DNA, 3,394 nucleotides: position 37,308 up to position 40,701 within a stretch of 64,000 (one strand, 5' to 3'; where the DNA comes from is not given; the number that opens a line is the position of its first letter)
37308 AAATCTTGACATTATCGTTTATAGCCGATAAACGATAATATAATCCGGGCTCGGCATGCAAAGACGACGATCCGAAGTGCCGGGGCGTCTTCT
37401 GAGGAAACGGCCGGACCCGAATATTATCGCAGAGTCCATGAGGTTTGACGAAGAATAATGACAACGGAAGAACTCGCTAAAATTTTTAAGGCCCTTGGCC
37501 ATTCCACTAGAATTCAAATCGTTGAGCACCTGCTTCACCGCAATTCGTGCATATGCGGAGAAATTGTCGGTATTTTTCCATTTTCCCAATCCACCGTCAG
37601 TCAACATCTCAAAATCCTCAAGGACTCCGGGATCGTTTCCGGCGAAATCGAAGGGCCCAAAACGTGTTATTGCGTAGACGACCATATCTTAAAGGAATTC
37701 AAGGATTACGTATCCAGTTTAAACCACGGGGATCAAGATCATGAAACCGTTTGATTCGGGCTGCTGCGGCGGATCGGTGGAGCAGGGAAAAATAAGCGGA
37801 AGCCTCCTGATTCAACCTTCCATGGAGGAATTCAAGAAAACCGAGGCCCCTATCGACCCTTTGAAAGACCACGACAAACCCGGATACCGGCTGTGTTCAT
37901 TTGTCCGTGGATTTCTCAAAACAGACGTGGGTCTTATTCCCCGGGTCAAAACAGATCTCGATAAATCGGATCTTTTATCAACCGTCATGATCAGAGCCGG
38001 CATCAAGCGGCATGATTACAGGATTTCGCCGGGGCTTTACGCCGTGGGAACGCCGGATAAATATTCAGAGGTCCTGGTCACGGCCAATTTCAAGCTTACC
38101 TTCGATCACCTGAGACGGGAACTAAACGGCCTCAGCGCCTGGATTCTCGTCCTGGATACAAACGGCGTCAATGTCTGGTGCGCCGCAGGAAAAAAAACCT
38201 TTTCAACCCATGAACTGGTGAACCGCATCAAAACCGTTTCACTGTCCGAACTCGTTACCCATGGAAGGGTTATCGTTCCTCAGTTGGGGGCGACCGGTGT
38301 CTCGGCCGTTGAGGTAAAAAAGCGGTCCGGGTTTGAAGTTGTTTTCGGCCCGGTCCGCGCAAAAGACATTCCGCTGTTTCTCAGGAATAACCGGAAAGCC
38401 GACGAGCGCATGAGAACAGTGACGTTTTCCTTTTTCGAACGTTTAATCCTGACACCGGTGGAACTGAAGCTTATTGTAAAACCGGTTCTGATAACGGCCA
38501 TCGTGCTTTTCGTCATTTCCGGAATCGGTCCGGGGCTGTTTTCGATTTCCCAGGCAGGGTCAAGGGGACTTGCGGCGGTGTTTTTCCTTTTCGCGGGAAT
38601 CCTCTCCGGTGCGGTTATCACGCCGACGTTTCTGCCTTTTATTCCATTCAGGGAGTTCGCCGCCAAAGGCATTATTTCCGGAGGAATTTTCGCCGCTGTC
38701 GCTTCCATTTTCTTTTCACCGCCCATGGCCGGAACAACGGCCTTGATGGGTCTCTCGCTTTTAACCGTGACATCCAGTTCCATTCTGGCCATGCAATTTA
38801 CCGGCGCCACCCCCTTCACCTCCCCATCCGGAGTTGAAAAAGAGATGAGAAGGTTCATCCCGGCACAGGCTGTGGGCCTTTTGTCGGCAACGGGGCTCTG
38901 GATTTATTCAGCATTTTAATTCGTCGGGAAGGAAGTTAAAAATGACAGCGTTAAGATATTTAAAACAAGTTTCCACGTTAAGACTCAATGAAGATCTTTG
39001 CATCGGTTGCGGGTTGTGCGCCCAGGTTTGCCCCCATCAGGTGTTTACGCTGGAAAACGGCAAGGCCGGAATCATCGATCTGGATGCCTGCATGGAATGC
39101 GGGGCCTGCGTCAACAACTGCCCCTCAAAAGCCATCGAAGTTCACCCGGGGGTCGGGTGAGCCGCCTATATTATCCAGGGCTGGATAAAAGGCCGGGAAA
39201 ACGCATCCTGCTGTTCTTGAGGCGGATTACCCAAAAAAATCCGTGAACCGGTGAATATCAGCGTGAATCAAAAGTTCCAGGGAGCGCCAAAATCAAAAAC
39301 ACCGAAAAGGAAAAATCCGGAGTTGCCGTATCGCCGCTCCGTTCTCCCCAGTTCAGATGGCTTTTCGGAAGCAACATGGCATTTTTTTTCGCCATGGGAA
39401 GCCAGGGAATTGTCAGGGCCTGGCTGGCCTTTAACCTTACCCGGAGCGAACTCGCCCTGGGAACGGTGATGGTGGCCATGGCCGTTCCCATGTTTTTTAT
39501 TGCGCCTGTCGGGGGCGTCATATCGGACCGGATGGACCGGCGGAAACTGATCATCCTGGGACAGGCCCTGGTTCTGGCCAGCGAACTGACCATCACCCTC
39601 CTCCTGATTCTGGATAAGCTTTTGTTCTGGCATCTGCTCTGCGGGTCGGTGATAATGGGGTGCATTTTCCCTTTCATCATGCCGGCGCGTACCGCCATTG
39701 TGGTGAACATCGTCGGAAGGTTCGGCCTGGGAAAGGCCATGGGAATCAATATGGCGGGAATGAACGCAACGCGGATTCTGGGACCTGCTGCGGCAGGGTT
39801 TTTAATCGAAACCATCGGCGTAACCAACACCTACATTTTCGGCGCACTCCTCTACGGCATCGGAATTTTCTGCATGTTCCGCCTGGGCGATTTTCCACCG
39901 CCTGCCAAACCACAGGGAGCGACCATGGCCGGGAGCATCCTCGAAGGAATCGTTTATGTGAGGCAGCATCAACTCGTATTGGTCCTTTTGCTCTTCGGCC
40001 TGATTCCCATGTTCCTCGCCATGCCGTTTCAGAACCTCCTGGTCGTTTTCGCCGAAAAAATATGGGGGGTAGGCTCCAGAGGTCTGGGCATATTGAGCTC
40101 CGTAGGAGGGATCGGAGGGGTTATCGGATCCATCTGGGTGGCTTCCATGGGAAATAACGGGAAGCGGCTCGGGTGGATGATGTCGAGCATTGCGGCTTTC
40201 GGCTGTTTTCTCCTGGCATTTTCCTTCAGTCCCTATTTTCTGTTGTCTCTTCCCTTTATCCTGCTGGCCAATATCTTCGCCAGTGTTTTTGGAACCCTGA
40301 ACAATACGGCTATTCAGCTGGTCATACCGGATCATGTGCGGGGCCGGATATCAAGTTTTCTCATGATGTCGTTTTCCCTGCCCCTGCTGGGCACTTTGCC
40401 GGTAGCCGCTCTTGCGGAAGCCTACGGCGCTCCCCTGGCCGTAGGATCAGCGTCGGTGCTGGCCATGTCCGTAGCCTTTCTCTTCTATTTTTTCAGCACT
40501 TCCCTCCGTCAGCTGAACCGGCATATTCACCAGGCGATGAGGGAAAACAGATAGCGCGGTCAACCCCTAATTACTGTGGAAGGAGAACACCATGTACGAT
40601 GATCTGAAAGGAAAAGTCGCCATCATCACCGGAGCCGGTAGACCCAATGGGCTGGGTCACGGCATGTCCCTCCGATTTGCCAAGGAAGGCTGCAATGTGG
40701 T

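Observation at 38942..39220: HgcB with an in-frame UGA exactly where its essential post-ferredoxin cysteine should be: probable selenocysteine-HgcB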

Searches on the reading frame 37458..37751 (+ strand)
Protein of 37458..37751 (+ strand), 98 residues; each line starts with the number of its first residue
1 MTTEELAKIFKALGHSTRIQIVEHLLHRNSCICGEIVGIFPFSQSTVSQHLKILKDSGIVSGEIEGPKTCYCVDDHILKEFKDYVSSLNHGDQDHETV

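Call 34: search_protein_families(library=ncbifam, proteins=[window:37458-37751:+], max_evalue=0.00001)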
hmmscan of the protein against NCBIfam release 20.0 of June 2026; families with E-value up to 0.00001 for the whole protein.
window:37458-37751:+ (98 aa): 9 families
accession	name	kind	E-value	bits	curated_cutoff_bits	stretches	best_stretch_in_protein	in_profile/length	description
NF033788.1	HTH_metalloreg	subfamily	3e-21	75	55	1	6-80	1-75/77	metalloregulator ArsR/SmtB family transcription factor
NF033789.1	repress_SdpR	subfamily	2.8e-14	52.8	100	1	9-85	1-76/79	autorepressor SdpR family transcription factor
NF047906.1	CdPbTransRegCmtR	equivalog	4.4e-09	36.2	150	1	4-90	9-95/104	Cd(II)/Pb(II)-sensing metalloregulatory transcriptional regulator CmtR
NF041413.1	ArsR_Rv2640c_fam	equivalog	5.2e-08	33.3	155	1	5-79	31-107/118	Rv2640c family ArsR-like transcriptional regulator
NF045707.1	Dbac_1936_reg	equivalog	2.6e-07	30.6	115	1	4-78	5-79/99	ArsR/SmtB-type metalloregulator TsoR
NF052532.1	TransRegPagRBaca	equivalog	6.4e-07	29.4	170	1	3-70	14-80/99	transcriptional repressor PagR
NF040642.1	sulf_sens_BigR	equivalog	1.1e-06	28.7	155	1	3-73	7-76/95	sulfite-sensing transcriptional repressor BigR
NF007528.0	PRK10141.1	subfamily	3.8e-06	26.7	97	1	7-77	7-77/117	metalloregulator ArsR/SmtB family transcription factor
NF053755.1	MsvR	equivalog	6.7e-06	26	220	1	10-64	7-60/236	transcriptional factor MsvR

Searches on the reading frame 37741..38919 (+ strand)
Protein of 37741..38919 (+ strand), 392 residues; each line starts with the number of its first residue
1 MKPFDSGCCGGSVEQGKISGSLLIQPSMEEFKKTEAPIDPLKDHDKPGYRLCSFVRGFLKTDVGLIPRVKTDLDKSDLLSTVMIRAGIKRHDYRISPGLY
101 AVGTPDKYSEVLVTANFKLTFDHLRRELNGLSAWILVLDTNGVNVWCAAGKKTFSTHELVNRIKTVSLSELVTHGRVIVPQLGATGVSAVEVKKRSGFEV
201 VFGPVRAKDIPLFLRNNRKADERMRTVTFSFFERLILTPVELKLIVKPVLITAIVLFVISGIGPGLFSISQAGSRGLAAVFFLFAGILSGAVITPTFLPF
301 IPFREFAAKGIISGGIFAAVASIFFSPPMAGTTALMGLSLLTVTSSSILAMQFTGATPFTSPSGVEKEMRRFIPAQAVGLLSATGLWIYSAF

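Call 10: search_protein_families(library=ncbifam, proteins=[window:37741-38916:+])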
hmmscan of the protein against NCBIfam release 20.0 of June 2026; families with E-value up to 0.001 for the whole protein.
window:37741-38916:+ (392 aa): 3 families
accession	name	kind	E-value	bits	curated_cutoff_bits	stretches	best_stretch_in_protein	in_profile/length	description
NF040863.1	HgcA_corrinoid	equivalog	5.6e-124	413.5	275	1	66-391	1-323/325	mercury methylation corrinoid protein HgcA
NF043039.1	HgcAB_like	equivalog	1.7e-60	205.5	285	1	92-361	13-280/350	HgcAB-like fusion protein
NF003195.0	PRK04165.1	equivalog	1.2e-20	73.8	306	1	72-219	298-448/450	acetyl-CoA decarbonylase/synthase complex subunit gamma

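Call 14: find_encoding_contigs(protein=window:37741-38919:+, flank=10000, max_places=6)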
Protein window:37741-38919:+ (392 aa): 5 contigs read that carry it; 2 places shown.
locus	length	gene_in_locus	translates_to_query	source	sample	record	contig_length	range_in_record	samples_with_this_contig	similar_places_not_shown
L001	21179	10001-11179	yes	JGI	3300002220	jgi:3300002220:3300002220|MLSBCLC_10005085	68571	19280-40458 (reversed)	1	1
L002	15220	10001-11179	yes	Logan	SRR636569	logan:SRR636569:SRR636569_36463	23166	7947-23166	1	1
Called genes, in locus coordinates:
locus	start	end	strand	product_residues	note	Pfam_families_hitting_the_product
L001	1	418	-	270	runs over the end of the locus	-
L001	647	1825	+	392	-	PF07690:MFS_1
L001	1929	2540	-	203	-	PF13511:DUF4124 (weak)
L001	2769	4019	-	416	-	PF02771:Acyl-CoA_dh_N, PF02770:Acyl-CoA_dh_M, PF00441:Acyl-CoA_dh_1, PF08028:Acyl-CoA_dh_2 (weak)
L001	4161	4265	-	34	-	-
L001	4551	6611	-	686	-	PF05170:AsmA (faint), PF05359:DUF748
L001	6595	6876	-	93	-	PF05359:DUF748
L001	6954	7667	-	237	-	PF05359:DUF748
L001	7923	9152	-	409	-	PF13426:PAS_9 (weak), PF08447:PAS_3, PF02518:HATPase_c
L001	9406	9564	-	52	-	-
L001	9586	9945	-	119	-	-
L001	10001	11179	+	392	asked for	PF03599:CdhD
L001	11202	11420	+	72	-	PF12838:Fer4_7 (weak), PF14697:Fer4_21 (weak), PF13237:Fer4_10, PF00037:Fer4, PF12797:Fer4_2 (weak), PF12837:Fer4_6, PF12838:Fer4_7, PF13187:Fer4_9, +11 more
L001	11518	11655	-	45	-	-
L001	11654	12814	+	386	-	PF05977:MFS_3, PF07690:MFS_1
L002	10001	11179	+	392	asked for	PF03599:CdhD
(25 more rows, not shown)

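Call 36: list_cluster_members(proteins=[P0001, window:37741-38916:+])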
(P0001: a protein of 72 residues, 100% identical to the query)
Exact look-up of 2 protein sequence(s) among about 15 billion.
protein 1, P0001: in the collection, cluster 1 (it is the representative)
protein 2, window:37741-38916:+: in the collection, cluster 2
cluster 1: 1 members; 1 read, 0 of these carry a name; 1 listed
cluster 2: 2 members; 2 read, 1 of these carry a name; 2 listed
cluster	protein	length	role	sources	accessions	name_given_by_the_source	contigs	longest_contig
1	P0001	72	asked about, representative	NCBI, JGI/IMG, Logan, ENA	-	-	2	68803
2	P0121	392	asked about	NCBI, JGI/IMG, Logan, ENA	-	-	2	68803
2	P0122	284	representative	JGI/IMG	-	hypothetical protein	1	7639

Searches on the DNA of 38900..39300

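Call 68: search_rna_families(source=window, start=38900, end=39300, threshold=evalue, max_evalue=10)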
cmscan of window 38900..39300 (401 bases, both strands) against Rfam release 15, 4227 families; matches with E-value up to 10: 1.
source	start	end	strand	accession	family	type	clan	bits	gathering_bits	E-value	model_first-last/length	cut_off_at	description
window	39276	39300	+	RF00382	DnaX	Cis-reg; frameshift_element;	-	12.4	35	3.5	1-25/65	3'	DnaX ribosomal frameshifting element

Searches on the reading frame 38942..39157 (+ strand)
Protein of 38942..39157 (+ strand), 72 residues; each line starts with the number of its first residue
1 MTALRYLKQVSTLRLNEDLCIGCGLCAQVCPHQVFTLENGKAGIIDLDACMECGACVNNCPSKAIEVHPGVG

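Call 10: search_protein_families(library=ncbifam, proteins=[window:38942-39157:+])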
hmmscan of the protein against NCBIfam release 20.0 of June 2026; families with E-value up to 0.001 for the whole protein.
seq(72 aa): 101 families (the best 25 are shown)
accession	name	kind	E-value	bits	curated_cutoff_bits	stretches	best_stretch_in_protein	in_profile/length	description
NF040864.1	HgcB_ferredoxin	equivalog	9.7e-31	105.5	99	1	5-72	1-68/93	mercury methylation ferredoxin HgcB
NF043039.1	HgcAB_like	equivalog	6.5e-16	58.9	285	1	9-65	291-349/350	HgcAB-like fusion protein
NF038196.1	ferrodoxin_EFR1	subfamily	2.7e-14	53.8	75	1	10-67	177-231/242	EFR1 family ferrodoxin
NF058577.1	FdxA_fam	equivalog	7.2e-14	51.7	65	2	17-64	6-52/52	4Fe-4S ferredoxin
NF007202.0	PRK09623.1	equivalog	2.4e-13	50.3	166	2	16-67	49-100/105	3-methyl-2-oxobutanoate dehydrogenase subunit delta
TIGR02179.1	PorD_KorD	subfamily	1.2e-12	47.8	60.05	1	15-68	22-75/78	2-oxoacid:acceptor oxidoreductase, delta subunit, pyruvate/2-ketoisovalerate family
NF040770.1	hetero_SS_HdrA2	exception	2.4e-12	45.8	1100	1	13-68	572-626/777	CoB-CoM heterodisulfide reductase HdrA2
NF040684.1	PorD_Arch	equivalog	1.1e-11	44.7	120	1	15-68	29-82/85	pyruvate synthase subunit PorD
NF007203.0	PRK09624.1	equivalog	2.2e-11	43.9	171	1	12-67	45-100/105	pyuvate ferredoxin oxidoreductase subunit delta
TIGR03294.1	FrhG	equivalog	2.6e-11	43.7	245.5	1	13-63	169-218/228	coenzyme F420 hydrogenase subunit gamma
NF005503.0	PRK07118.1-2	equivalog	8.7e-11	41.6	252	1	20-69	140-188/292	RnfABCDGE type electron transport complex subunit B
NF045874.1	Vhu_polyferre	exception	3.4e-10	39.2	600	1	10-67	188-245/381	F420-non-reducing hydrogenase associated-polyferredoxin VhuB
NF006221.0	PRK08348.1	subfamily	4.5e-10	39.3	124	1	13-67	39-94/136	NADH-plastoquinone oxidoreductase subunit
TIGR01971.1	NuoI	subfamily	6e-10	38.8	113.05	1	14-67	36-100/121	NADH-quinone oxidoreductase, chain I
NF042909.1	FMH_DH_FwdF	exception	6.2e-10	38.7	375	2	8-38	5-35/336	tungsten-dependent formylmethanofuran dehydrogenase subunit FwdF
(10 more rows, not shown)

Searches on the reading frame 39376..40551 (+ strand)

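Call 34: search_protein_families(library=ncbifam, proteins=[window:39376-40551:+], max_evalue=0.00001)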
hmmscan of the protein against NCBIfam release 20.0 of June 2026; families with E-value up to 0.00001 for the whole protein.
window:39376-40551:+ (392 aa): 8 families
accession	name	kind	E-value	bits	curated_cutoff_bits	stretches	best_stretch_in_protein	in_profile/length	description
TIGR00900.1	2A0121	subfamily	4.9e-42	144.6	319.6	1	12-349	20-362/364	H+ Antiporter protein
NF007792.0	PRK10489.1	equivalog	6.9e-36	124.1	324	1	19-388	45-413/419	enterobactin transporter EntS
NF012178.0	tet_MFS_V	exception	1.2e-15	57.6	640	1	4-330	21-353/409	tetracycline efflux MFS transporter Tet(V)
NF052575.1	MFS_efflux_Tap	equivalog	4.8e-13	48.9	625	1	14-366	27-387/401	multidrug efflux MFS transporter Tap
TIGR00880.1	2_A_01_02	superfamily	9.8e-10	38.7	131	1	30-169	2-136/141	multidrug resistance protein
NF006386.0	PRK08633.1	equivalog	2.3e-09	35.6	1221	1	22-349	43-383/1147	acyl-[ACP]--phospholipid O-acyltransferase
NF000245.1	macrolide_MefA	exception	9.8e-09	34.7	675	1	22-368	40-391/405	macrolide efflux MFS transporter Mef(A)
NF000246.1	macrolide_MefC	exception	1.8e-08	33.8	870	1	12-380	30-401/407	macrolide efflux MFS transporter Mef(C)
